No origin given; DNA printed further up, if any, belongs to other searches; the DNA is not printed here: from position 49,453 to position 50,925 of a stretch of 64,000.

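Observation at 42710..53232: aa3-type oxidase cluster with two extra cupredoxin domains and a split, duplicated subunit IV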

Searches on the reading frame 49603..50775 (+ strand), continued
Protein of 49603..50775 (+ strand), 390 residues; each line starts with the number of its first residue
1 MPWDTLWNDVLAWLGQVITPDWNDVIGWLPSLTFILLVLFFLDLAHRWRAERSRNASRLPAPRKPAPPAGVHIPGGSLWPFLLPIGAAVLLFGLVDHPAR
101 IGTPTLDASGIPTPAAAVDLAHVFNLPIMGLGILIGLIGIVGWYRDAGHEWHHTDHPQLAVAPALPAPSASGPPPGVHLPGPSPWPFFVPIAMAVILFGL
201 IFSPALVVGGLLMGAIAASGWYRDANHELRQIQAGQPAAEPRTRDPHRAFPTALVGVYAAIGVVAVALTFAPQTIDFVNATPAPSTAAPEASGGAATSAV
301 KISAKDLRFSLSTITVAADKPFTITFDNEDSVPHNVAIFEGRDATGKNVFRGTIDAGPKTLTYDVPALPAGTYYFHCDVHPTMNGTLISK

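Call 53: find_encoding_contigs(protein=P0001, flank=10000, max_places=1)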
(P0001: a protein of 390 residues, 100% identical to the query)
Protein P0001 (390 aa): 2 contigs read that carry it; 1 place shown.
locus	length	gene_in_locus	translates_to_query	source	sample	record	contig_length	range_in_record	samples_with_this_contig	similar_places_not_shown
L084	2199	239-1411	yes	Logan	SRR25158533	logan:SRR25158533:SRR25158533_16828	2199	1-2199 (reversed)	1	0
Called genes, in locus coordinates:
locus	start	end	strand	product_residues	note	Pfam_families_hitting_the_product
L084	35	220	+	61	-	-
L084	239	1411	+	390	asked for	PF13473:Cupredoxin_1, PF00127:Copper-bind (weak)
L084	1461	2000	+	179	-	PF08534:Redoxin, PF00578:AhpC-TSA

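Call 65: search_protein_families(library=pfam, proteins=[L070:4099-4860:-, L070:3254-4102:-, L070:1857-3485:-, L070:1108-1980:-, L021:435-1295:-, L073:6308-7174:-], max_evalue=0.01)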
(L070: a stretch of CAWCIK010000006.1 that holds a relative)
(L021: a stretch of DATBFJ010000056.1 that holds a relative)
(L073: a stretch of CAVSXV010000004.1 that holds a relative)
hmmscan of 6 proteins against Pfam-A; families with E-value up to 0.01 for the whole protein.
L070:4099-4860:- (253 aa): 3 families
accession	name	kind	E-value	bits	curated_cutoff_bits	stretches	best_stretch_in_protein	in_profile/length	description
PF13442.11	Cytochrome_CBB3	-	8.9e-20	71.2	27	2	112-181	3-68/68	Cytochrome C oxidase, cbb3-type, subunit III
PF00034.26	Cytochrom_C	-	2.2e-15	58.2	21.3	2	21-93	1-85/90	Cytochrome c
PF14495.11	Cytochrom_C550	-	0.0042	17.2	27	0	14-38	19-43/136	Cytochrome c-550 domain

L070:3254-4102:- (282 aa): 2 families
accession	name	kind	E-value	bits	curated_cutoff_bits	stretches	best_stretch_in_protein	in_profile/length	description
PF19297.4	QcrA_N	-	3.9e-09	36.6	27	1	4-136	47-206/222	QcrA subunit N-terminal region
PF00355.32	Rieske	-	1e-07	32.2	20.3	1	199-253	35-87/88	Rieske [2Fe-2S] domain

L070:1857-3485:- (542 aa): 2 families
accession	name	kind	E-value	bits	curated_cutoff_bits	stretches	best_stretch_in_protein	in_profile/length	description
PF13631.11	Cytochrom_B_N_2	-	2.7e-55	187.3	27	1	195-368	2-169/169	Cytochrome b(N-terminal)/b6/petB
PF00033.24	Cytochrome_B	-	4.2e-26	92.4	27.2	1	119-311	13-185/189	Cytochrome b/b6/petB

L070:1108-1980:- (290 aa): 3 families
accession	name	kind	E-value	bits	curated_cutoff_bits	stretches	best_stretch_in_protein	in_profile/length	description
PF00116.26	COX2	-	1.1e-19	71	22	1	190-261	48-119/120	Cytochrome C oxidase subunit II, periplasmic domain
PF02790.20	COX2_TM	-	1.5e-07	31.9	22.8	1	61-141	8-83/88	Cytochrome C oxidase subunit II, transmembrane domain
PF10814.13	CwsA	-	0.0073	17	26.7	1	49-114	62-127/134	Cell wall synthesis protein CwsA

L021:435-1295:- (286 aa): 4 families
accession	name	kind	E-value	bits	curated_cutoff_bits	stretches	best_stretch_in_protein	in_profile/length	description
PF13442.11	Cytochrome_CBB3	-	3.4e-21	75.8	27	2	155-224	3-68/68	Cytochrome C oxidase, cbb3-type, subunit III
PF00034.26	Cytochrom_C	-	4.6e-16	60.4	21.3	2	64-136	1-85/90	Cytochrome c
PF14495.11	Cytochrom_C550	-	0.00089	19.4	27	0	149-170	20-41/136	Cytochrome c-550 domain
PF19549.4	DUF6072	-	0.0059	17.2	27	0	22-58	34-70/129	Family of unknown function (DUF6072)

L073:6308-7174:- (288 aa): 4 families
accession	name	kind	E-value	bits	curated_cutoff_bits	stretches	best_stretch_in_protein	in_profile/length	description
PF13473.12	Cupredoxin_1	-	8.5e-09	35.8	27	0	36-147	15-102/104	Cupredoxin-like domain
PF10006.14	DUF2249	-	0.00027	21.1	29.5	0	107-152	14-57/70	Uncharacterized conserved protein (DUF2249)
PF11033.13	ComJ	-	0.0016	18.6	25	0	123-152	88-118/122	Competence protein J (ComJ)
PF09378.16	HAS-barrel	-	0.0036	17.8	25.2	0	61-106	9-35/90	HAS barrel domain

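Call 67: find_homologous_proteins(query=L070:4099-4860:-)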
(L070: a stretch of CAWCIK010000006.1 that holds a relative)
Query L070:4099-4860:- (253 aa): 79 proteins with E <= 0.001 among 8000 candidates.
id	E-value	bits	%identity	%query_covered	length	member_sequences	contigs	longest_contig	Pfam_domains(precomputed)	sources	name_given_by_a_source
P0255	2.5e-161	553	100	100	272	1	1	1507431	PF13442.12,PF00034.27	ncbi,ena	-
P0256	2.7e-106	373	72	96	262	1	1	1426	PF13442.12,PF00034.27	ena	-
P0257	1.0e-102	361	68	95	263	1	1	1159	PF13442.12,PF00034.27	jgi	jgi:quinol---cytochrome-c reductase cytochrome c subunit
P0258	7.5e-100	352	67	95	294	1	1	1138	PF13442.12,PF00034.27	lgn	-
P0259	1.5e-99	351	67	96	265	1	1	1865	PF13442.12,PF00034.27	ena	-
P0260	3.3e-99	350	67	92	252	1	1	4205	PF13442.12,PF00034.27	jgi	jgi:ubiquinol-cytochrome c reductase cytochrome c subunit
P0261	6.8e-99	349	67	96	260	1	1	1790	PF13442.12,PF00034.27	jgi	jgi:ubiquinol-cytochrome c reductase cytochrome c subunit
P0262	7.9e-99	348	70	91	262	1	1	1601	PF13442.12,PF00034.27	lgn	-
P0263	4.4e-98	346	69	92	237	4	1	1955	PF13442.12,PF00034.27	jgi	jgi:ubiquinol-cytochrome c reductase cytochrome c subunit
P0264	9.5e-98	345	70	89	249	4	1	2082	PF13442.12,PF00034.27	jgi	jgi:ubiquinol-cytochrome c reductase cytochrome c subunit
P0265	4.4e-97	343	69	85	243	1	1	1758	PF13442.12,PF00034.27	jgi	jgi:ubiquinol-cytochrome c reductase cytochrome c subunit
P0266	3.6e-96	340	68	87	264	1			PF13442.12,PF00034.27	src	-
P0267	9.9e-94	332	64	96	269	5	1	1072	PF13442.12,PF00034.27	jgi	-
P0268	2.9e-92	327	65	91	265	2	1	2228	PF13442.12,PF00034.27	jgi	jgi:ubiquinol-cytochrome c reductase cytochrome c subunit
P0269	4.3e-91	323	63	89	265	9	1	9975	PF13442.12,PF00034.27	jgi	jgi:ubiquinol-cytochrome c reductase cytochrome c subunit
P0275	5.2e-69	251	55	84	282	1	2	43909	PF13442.12,PF00034.27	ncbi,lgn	-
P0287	1.4e-56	210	50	79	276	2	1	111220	PF13442.12,PF00034.27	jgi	jgi:ubiquinol-cytochrome c reductase cytochrome c subunit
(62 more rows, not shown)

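Call 68: find_encoding_contigs(protein=P0287, flank=10000, max_places=1)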
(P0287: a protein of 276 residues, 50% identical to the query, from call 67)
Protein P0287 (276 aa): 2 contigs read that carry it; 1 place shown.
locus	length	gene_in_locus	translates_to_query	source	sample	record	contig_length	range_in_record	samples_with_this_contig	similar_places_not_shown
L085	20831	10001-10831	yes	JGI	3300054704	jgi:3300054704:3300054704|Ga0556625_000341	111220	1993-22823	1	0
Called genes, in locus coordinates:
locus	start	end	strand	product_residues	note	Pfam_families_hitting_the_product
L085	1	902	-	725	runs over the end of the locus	PF03065:Glyco_hydro_57, PF09094:AmyA-A_glucT_m, PF09095:AmyA-gluTrfs_C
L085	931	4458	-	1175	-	PF11897:DUF3417, PF00343:Phosphorylase (weak)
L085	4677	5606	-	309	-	PF00561:Abhydrolase_1, PF12146:Hydrolase_4, PF12697:Abhydrolase_6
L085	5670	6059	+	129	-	PF01842:ACT (weak), PF19571:ACT_8 (faint), PF22629:ACT_AHAS_ss (faint), PF01842:ACT (weak)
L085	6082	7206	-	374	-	PF01266:DAO (weak), PF12831:FAD_oxidored (weak), PF13450:NAD_binding_8, PF03275:GLF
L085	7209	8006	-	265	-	PF13692:Glyco_trans_1_4 (weak)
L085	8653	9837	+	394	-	PF00232:Glyco_hydro_1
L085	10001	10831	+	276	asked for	PF00034:Cytochrom_C, PF13442:Cytochrome_CBB3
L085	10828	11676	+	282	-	PF19297:QcrA_N (weak), PF00355:Rieske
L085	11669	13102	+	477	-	PF00033:Cytochrome_B, PF13631:Cytochrom_B_N_2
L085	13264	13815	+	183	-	PF00116:COX2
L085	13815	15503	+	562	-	PF00115:COX1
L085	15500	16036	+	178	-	-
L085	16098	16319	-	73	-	-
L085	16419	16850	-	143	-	-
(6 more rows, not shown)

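Call 69: find_encoding_contigs(protein=P0275, flank=10000, max_places=1)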
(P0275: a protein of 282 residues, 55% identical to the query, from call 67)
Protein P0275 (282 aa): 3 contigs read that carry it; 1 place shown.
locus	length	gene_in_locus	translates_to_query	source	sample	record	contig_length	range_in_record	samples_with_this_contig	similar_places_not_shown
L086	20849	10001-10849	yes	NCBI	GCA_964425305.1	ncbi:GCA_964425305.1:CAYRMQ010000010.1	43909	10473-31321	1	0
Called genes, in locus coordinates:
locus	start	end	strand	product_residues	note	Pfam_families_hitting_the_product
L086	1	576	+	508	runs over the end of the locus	PF00174:Oxidored_molyb, PF03404:Mo-co_dimer (weak), PF17957:Big_7 (faint)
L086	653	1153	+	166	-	PF07638:Sigma70_ECF (weak), PF04542:Sigma70_r2, PF08281:Sigma70_r4_2, PF04545:Sigma70_r4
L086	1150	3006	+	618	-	-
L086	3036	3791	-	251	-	PF02463:SMC_N (faint), PF00005:ABC_tran, PF13304:AAA_21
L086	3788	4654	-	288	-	PF00528:BPD_transp_1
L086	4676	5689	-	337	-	PF00497:SBP_bac_3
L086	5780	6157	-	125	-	-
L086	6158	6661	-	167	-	PF01883:FeS_assembly_P, PF23451:Zn_ribbon_PaaD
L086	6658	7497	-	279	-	PF05138:PaaA_PaaC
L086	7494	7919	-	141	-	PF06243:PaaB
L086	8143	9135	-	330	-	PF05138:PaaA_PaaC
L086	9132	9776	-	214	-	PF00440:TetR_N, PF17932:TetR_C_24, PF17935:TetR_C_27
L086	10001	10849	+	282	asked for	PF00034:Cytochrom_C, PF13442:Cytochrome_CBB3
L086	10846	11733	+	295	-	PF19297:QcrA_N, PF00355:Rieske (weak)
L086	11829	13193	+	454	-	PF00033:Cytochrome_B, PF13631:Cytochrom_B_N_2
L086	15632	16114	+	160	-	PF12270:Cyt_c_ox_IV (weak)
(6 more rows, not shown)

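Call 85: search_dna_similar(query=window:49603-50775:+, collection=plasmids, mode=protein, max_evalue=0.001, max_rows=15)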
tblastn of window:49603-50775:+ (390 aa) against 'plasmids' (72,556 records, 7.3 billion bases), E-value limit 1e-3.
Records with a match: 1; places in all: 1; records where one place covers at least 80% of the query: 0.
Best place of each record, by identity: <60% 1.
By first word of the organism name: Streptomyces 1.
By predicted mobility (MOB-suite, as given by PLSDB): non-mobilizable 1.
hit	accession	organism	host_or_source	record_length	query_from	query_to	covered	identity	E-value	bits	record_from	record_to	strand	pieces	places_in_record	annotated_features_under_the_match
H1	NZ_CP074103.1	Streptomyces mirabilis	fresh creek bank soil, topsoil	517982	300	388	23%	40.4%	1e-4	52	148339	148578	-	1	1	cupredoxin domain-containing protein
